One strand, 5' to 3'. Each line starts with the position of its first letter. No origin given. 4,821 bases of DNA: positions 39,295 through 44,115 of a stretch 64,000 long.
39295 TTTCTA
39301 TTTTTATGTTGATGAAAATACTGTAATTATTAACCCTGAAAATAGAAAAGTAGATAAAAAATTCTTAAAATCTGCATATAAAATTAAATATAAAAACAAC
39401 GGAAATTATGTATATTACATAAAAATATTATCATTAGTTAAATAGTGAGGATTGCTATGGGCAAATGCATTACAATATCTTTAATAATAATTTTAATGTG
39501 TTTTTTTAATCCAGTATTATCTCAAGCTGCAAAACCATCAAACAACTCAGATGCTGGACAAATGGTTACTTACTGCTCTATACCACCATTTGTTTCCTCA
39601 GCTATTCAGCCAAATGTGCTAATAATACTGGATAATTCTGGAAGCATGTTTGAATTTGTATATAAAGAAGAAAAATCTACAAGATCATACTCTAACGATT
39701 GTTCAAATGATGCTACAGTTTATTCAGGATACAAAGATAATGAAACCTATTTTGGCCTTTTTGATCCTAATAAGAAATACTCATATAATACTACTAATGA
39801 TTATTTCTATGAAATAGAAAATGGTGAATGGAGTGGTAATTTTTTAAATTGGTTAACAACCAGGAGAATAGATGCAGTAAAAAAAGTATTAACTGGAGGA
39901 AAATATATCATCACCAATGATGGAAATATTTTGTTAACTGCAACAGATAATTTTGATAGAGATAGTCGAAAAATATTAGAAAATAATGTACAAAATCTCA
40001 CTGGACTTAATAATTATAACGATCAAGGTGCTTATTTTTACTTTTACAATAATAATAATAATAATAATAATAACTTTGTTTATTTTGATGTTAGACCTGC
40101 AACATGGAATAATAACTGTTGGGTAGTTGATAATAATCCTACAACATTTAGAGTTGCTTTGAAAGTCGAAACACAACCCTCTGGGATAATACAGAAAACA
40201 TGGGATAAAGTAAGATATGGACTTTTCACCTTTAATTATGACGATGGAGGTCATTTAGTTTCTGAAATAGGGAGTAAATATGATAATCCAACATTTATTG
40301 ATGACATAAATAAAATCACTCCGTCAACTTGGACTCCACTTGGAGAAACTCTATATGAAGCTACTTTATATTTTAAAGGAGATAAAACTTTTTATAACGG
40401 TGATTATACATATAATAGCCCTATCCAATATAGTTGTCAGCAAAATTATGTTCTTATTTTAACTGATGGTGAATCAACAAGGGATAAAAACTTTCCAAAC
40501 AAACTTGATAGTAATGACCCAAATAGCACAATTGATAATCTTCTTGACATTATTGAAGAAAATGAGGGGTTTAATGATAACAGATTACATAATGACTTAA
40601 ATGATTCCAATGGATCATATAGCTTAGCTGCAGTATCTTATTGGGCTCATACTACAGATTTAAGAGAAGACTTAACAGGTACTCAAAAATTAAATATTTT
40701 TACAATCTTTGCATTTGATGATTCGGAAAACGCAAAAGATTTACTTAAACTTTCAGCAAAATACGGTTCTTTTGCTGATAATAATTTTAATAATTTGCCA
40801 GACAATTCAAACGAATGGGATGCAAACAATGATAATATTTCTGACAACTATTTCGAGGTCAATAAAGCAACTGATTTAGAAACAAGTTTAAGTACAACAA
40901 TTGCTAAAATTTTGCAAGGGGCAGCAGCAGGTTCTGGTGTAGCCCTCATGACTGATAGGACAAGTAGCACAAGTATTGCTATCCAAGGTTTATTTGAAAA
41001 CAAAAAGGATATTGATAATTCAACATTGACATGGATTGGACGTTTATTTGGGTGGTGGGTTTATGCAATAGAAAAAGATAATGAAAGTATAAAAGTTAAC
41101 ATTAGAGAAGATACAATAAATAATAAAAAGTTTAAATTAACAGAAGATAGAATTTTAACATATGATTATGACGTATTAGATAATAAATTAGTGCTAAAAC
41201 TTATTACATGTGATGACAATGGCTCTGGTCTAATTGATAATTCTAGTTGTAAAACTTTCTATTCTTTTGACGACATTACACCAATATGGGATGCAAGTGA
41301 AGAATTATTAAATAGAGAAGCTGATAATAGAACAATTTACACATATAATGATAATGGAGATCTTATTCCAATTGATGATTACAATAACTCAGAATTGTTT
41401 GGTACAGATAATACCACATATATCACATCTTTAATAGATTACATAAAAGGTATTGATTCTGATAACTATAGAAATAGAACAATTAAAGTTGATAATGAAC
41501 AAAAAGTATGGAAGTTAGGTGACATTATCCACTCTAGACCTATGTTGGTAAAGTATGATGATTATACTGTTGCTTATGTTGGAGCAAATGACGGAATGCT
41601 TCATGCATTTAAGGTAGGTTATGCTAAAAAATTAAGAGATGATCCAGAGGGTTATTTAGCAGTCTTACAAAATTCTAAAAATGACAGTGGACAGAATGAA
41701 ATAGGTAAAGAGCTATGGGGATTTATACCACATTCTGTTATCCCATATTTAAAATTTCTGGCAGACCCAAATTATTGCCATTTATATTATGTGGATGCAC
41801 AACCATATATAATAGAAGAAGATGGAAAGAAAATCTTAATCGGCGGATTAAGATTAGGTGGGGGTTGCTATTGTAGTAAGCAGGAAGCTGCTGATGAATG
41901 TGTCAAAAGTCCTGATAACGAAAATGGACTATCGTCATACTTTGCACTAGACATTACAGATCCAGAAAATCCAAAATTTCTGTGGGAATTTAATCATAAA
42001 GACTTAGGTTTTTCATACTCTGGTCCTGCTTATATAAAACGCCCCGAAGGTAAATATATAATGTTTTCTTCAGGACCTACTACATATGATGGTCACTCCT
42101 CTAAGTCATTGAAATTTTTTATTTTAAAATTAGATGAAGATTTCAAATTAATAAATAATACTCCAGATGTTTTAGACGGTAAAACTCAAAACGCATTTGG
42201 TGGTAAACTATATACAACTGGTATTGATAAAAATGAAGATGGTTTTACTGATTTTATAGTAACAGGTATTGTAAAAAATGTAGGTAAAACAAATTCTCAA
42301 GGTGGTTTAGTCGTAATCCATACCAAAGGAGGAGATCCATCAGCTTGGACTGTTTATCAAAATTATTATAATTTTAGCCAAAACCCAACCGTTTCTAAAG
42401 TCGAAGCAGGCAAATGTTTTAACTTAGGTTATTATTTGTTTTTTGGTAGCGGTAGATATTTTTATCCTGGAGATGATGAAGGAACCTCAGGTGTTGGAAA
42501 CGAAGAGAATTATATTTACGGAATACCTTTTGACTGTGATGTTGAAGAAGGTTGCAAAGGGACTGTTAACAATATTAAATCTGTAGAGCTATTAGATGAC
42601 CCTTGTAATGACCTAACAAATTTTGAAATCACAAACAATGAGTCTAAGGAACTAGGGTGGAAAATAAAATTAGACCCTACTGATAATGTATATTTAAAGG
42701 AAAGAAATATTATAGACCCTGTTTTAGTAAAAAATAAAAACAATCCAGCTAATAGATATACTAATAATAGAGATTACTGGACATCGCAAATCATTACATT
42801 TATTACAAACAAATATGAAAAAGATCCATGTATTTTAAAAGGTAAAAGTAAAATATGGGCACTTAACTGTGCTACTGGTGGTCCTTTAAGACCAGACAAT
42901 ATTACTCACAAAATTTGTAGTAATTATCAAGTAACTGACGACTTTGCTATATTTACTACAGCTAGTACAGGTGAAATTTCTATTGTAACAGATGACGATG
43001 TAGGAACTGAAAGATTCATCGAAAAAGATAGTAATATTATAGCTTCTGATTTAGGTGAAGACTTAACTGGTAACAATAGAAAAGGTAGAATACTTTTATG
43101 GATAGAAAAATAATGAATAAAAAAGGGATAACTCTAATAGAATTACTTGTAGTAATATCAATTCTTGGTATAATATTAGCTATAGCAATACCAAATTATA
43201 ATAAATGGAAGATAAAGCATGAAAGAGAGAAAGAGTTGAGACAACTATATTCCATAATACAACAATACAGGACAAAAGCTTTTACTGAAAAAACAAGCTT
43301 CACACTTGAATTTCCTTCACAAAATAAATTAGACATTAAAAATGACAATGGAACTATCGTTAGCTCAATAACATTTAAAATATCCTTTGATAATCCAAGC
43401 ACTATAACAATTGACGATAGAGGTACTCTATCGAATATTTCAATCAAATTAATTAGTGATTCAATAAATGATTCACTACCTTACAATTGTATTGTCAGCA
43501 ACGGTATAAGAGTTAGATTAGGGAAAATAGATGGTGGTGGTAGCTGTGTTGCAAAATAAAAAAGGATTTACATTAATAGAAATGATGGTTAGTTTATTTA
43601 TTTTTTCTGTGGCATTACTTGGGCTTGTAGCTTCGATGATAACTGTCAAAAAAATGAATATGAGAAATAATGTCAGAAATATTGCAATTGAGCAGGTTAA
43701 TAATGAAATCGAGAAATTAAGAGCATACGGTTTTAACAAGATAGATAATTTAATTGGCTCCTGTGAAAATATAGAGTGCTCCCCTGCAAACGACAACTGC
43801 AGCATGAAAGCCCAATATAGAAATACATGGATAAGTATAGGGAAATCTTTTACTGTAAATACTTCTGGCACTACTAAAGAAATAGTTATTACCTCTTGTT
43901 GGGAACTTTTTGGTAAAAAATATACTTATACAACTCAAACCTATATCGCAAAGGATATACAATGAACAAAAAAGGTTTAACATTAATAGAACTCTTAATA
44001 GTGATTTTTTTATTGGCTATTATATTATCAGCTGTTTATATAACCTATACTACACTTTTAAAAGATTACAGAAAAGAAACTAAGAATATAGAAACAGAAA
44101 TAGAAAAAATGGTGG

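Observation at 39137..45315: pilY1-first minor-pilin operon with a vWA-containing PilY1, an in-frame (AAT)9 tract, and an adjacent two-component system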

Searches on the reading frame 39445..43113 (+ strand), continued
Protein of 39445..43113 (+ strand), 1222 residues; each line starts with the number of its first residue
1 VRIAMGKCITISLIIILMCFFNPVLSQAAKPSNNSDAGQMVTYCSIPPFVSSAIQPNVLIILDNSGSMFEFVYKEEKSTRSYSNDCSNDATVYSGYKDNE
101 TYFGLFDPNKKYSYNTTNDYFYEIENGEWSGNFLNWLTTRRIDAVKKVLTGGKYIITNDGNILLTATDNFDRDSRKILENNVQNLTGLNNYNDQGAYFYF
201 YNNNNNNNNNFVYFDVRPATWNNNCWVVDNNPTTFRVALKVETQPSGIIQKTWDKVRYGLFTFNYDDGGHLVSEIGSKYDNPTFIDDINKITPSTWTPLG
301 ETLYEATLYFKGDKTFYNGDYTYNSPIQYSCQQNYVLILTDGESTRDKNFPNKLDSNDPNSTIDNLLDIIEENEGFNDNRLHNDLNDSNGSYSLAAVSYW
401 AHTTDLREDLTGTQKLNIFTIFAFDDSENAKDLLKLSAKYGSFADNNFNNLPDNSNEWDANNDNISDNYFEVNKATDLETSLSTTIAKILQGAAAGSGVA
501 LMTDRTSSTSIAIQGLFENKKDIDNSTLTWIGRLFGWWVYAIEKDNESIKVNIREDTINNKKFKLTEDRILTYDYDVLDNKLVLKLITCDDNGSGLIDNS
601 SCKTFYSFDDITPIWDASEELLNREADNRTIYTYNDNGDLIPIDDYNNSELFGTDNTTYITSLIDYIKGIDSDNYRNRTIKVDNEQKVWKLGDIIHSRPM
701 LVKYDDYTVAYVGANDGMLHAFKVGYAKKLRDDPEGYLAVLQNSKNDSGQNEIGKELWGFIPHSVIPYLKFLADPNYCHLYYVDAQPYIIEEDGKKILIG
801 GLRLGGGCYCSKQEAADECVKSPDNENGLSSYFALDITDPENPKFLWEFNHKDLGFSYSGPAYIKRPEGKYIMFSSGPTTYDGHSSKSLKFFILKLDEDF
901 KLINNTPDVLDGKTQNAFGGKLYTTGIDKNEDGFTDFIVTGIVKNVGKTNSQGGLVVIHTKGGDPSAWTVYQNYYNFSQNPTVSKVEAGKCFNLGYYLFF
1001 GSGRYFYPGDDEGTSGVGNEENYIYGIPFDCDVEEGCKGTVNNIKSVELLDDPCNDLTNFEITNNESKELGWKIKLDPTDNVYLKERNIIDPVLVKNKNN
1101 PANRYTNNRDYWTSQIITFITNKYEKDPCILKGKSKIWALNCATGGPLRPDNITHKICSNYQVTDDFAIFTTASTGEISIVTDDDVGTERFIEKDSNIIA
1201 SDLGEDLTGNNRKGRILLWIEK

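Call 55: fold_search(model_id=the predicted structure, library=pdb)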
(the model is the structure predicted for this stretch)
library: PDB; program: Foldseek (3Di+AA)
matches with E <= 10: 423; with E <= 0.001: 8
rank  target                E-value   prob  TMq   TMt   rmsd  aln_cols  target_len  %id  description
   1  8buq_A                2.1e-04  0.54  0.10  0.14  22.0       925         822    9  Structure of DDB1 bound to DS43-engaged CDK12-cyclin K (released 2023-09-13)
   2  7w6b                  2.2e-04  0.99  0.14  0.20  19.3       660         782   12  Crystal Structure of PitA from pilus islet-2 of Streptococcus oralis (released 2022-06-01)
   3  5v3o_A                2.2e-04  0.38  0.08  0.08  29.0       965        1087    7  Cereblon in complex with DDB1 and CC-220 (released 2017-05-03)
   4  5uas_A                2.4e-04  1.00  0.18  0.39  12.2       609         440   11  Structure of a new family of Polysaccharide lyase PL25-Ulvanlyase bound to -[GlcA(1-4)Rha3S]- (released 2017-03-29)
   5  5uam_B                3.1e-04  1.00  0.18  0.40  12.6       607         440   11  Structure of a new family of Polysaccharide lyase PL25-Ulvanlyase. (released 2017-03-29)
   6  4a0a_A                4.3e-04  0.66  0.12  0.16  22.2       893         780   10  Structure of hsDDB1-drDDB2 bound to a 16 bp CPD-duplex (pyrimidine at D-1 position) at 3.6 A resolution (CPD 3) (released 2011-11-30)
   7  9fjx_A                4.5e-04  0.28  0.08  0.08  29.2       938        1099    9  Crystal structure of human CRBN-DDB1 in complex with Lenalidomide (released 2025-01-29)
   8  4qqs_B                7.4e-04  1.00  0.13  0.38  10.6       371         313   13  Crystal structure of a thermostable family-43 glycoside hydrolase (released 2015-03-11)
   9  9nxj_B                1.1e-03  1.00  0.13  0.37  10.7       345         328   10  The GH43 domain of an alpha-l-arabinofuranosidase (AtAbf43C_GH43) from Acetivibrio thermocellus DSM1313 (released 2025-08-20)
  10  4qqs_A                1.1e-03  1.00  0.13  0.36  10.8       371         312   12  Crystal structure of a thermostable family-43 glycoside hydrolase (released 2015-03-11)
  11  9ltr_B                1.1e-03  0.44  0.12  0.13  27.2       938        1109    9  Cryo-EM structure of dimeric DDB1-DDA1-DET1-Ube2e2-COP1 complex (released 2026-01-28)
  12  3aki                  1.4e-03  0.96  0.13  0.28  18.6       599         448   10  Crystal structure of exo-1,5-alpha-L-arabinofuranosidase complexed with alpha-L-arabinofuranosyl azido (released 2010-08-25)
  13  9bbg                  1.4e-03  0.30  0.09  0.09  30.1       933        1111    8  Co-crystal structure of human DDB1 bound to fragment UB028671 (released 2024-06-12)
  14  6h6e_A                1.5e-03  0.72  0.09  0.05  25.9       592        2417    9  PTC3 holotoxin complex from Photorhabdus luminecens in prepore state (TcdA1, TcdB2, TccC3) (released 2018-10-03)
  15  9nxg_B                1.6e-03  0.93  0.13  0.26  17.3       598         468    8  An alpha-l-arabinofuranosidase (AtAbf43C) from Acetivibrio thermocellus DSM1313 (released 2025-08-20)
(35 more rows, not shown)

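Call 82: search_protein_families(library=pfam, proteins=[window:39457-43110:+, P0002, P0006, P0009, P0019, P0036, P0073], max_evalue=10)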
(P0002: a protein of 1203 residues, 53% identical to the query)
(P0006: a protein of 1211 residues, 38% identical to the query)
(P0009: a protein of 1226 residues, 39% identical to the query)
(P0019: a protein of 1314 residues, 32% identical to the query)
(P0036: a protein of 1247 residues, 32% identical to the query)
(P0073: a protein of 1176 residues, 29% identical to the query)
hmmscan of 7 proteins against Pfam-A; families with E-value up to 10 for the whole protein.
window:39457-43110:+ (1218 aa): 0 families

P0002 (1203 aa): 2 families
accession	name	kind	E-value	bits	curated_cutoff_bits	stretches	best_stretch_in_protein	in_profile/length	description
PF00092.34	VWA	-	0.0025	18.5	23.8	1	205-314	36-119/174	von Willebrand factor type A domain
PF13519.12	VWA_2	-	0.15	13.1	27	0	19-37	1-19/107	von Willebrand factor type A domain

P0006 (1211 aa): 4 families
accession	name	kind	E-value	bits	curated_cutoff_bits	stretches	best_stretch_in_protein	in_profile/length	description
PF05567.17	T4P_PilY1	-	2.5e-07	30.4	28.1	1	689-883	39-230/411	PilY1 beta-propeller domain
PF13519.12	VWA_2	-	0.017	16.1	27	1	228-315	37-106/107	von Willebrand factor type A domain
PF13517.12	FG-GAP_3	-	1.8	9.7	26.9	1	920-942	1-16/61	FG-GAP-like repeat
PF11480.13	ImmE5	-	6.2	7.6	25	1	325-358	40-73/82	Colicin-E5 Imm protein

P0009 (1226 aa): 3 families
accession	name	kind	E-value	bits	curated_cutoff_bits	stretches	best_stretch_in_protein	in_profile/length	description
PF05567.17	T4P_PilY1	-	0.00054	19.4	28.1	1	709-815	44-141/411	PilY1 beta-propeller domain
PF01837.22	HcyBio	-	0.034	13.5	26.2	1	539-620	90-170/349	Homocysteine biosynthesis enzyme, sulfur-incorporation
PF07979.17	Intimin_C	-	0.15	12.9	27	1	557-608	12-62/101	Intimin C-type lectin domain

P0019 (1314 aa): 3 families
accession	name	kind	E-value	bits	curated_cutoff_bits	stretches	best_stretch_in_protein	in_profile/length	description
PF05567.17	T4P_PilY1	-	2.7e-14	53.3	28.1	2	909-1036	141-272/411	PilY1 beta-propeller domain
PF10813.13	Herpesvir_UL11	-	0.091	13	21.2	1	712-728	9-25/32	Herpesvirus UL11 homologue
PF13517.12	FG-GAP_3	-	0.64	11.1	26.9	0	1013-1032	41-60/61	FG-GAP-like repeat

P0036 (1247 aa): 1 family
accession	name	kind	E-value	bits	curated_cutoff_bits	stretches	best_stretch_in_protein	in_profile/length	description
PF05567.17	T4P_PilY1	-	8.7e-13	48.4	28.1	1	686-1046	1-372/411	PilY1 beta-propeller domain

P0073 (1176 aa): 1 family
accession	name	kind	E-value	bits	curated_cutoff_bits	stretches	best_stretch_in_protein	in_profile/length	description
PF05567.17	T4P_PilY1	-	1e-20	74.5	28.1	1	639-1001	1-380/411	PilY1 beta-propeller domain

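Call 101: find_encoding_contigs(protein=window:39457-43110:+, flank=3000, max_places=2)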
Protein window:39457-43110:+ (1218 aa): no gene with exactly this product is on record in the collection.

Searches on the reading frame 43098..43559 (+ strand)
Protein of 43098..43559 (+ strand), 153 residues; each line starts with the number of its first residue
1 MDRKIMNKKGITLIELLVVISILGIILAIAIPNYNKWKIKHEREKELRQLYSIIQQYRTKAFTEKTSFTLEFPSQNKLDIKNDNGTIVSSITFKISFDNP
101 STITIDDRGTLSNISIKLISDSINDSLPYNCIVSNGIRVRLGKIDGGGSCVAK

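Call 3: search_protein_families(library=pfam, proteins=[window:43098-43559:+], max_evalue=0.1)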
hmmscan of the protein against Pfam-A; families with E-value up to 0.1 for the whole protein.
window:43098-43559:+ (153 aa): 1 family
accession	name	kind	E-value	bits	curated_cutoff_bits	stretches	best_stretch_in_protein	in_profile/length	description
PF07963.17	N_methyl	-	1.6e-07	31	21.2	1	6-31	2-27/27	Prokaryotic N-terminal methylation motif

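Call 4: search_protein_families(library=ncbifam, proteins=[window:43098-43559:+], max_evalue=0.1)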
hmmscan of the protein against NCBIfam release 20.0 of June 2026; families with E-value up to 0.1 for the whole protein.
window:43098-43559:+ (153 aa): 10 families
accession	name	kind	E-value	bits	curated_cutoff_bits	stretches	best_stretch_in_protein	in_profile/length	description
NF040982.1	ComGD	equivalog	2.9e-10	40.7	70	1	8-118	1-116/139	competence type IV pilus minor pilin ComGD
NF041775.1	typeIV_PilA_Myxo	equivalog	1.6e-08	34.8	400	1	8-55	10-60/214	type IV pilin protein PilA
NF007800.0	PRK10506.1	equivalog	4.9e-08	33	158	1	2-75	2-75/163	prepilin peptidase-dependent protein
NF041013.1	T4P_ComGE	equivalog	6.7e-08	32.5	49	1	7-66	2-61/83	competence type IV pilus minor pilin ComGE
NF007862.0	PRK10574.1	equivalog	3.3e-07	30.6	138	1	6-40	2-36/145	prepilin peptidase-dependent pilin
TIGR01708.2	typeII_sec_gspH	equivalog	1.2e-06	28.6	80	1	9-72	2-65/169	type II secretion system minor pseudopilin GspH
TIGR02532.1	IV_pilin_GFxxxE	domain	2.4e-06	27.1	16.3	1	9-31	2-24/24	prepilin-type N-terminal cleavage/methylation domain-containing protein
NF040999.1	pilin_ComGC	equivalog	6.5e-06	26.3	75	1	8-39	1-32/84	competence type IV pilus major pilin ComGC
TIGR01710.1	typeII_sec_gspG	equivalog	7e-06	26.1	88.85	1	9-55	1-50/134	type II secretion system major pseudopilin GspG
TIGR02596.1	TIGR02596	subfamily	0.00097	19.3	70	1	12-36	2-26/196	Verru_Chthon cassette protein D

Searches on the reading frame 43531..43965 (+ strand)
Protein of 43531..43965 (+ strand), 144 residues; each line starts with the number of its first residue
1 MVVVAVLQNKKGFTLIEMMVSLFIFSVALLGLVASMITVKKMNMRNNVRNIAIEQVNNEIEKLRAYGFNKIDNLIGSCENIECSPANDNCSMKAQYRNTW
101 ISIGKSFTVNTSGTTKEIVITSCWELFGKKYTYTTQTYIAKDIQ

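Call 3: search_protein_families(library=pfam, proteins=[window:43531-43965:+], max_evalue=0.1)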
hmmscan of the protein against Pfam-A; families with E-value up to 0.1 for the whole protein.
window:43531-43965:+ (144 aa): 3 families
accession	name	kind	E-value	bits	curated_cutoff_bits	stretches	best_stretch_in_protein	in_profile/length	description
PF07963.17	N_methyl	-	4.8e-09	35.8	21.2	1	9-32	3-26/27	Prokaryotic N-terminal methylation motif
PF17349.7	DUF5378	-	0.0058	16.5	25.7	1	2-54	161-212/282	Family of unknown function (DUF5378)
PF04923.17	Ninjurin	-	0.017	15.5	26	1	5-58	29-83/102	Ninjurin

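Call 4: search_protein_families(library=ncbifam, proteins=[window:43531-43965:+], max_evalue=0.1)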
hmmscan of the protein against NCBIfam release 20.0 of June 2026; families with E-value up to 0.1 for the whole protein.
window:43531-43965:+ (144 aa): 14 families
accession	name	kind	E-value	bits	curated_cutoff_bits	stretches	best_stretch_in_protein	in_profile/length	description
NF041013.1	T4P_ComGE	equivalog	1.9e-07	31.1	49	1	8-59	1-56/83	competence type IV pilus minor pilin ComGE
TIGR02532.1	IV_pilin_GFxxxE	domain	9.6e-07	28.4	16.3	1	10-32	1-23/24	prepilin-type N-terminal cleavage/methylation domain-containing protein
NF041002.1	pilin_ComGF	equivalog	1.5e-06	28.4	80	1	10-62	1-58/139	competence type IV pilus minor pilin ComGF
NF040999.1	pilin_ComGC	equivalog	1.6e-06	28.2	75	1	10-61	1-51/84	competence type IV pilus major pilin ComGC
TIGR01708.2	typeII_sec_gspH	equivalog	4.5e-05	23.5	80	1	11-45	2-37/169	type II secretion system minor pseudopilin GspH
TIGR01707.1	gspI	equivalog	5.3e-05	23.6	44.35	1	12-63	1-52/101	type II secretion system minor pseudopilin GspI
TIGR01710.1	typeII_sec_gspG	equivalog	0.00011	22.3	88.85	1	11-64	1-53/134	type II secretion system major pseudopilin GspG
TIGR02523.1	type_IV_pilV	equivalog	0.00013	22.4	52.2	1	11-65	2-56/139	type IV pilus modification protein PilV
NF007848.0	PRK10557.1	equivalog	0.00013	21.4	120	1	8-56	8-55/192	prepilin peptidase-dependent protein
NF040982.1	ComGD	equivalog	0.0012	19.2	70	1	10-46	1-38/139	competence type IV pilus minor pilin ComGD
NF038304.1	EPS_HpsC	equivalog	0.0062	16.1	200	1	7-50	17-60/318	hormogonium polysaccharide secretion pseudopilin HpsC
NF007862.0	PRK10574.1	equivalog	0.0093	16.1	138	1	8-50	2-45/145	prepilin peptidase-dependent pilin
TIGR02599.1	TIGR02599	subfamily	0.013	14.7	256.5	1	12-44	1-32/361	Verru_Chthon cassette protein C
NF007800.0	PRK10506.1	equivalog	0.018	14.9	158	1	7-30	5-28/163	prepilin peptidase-dependent protein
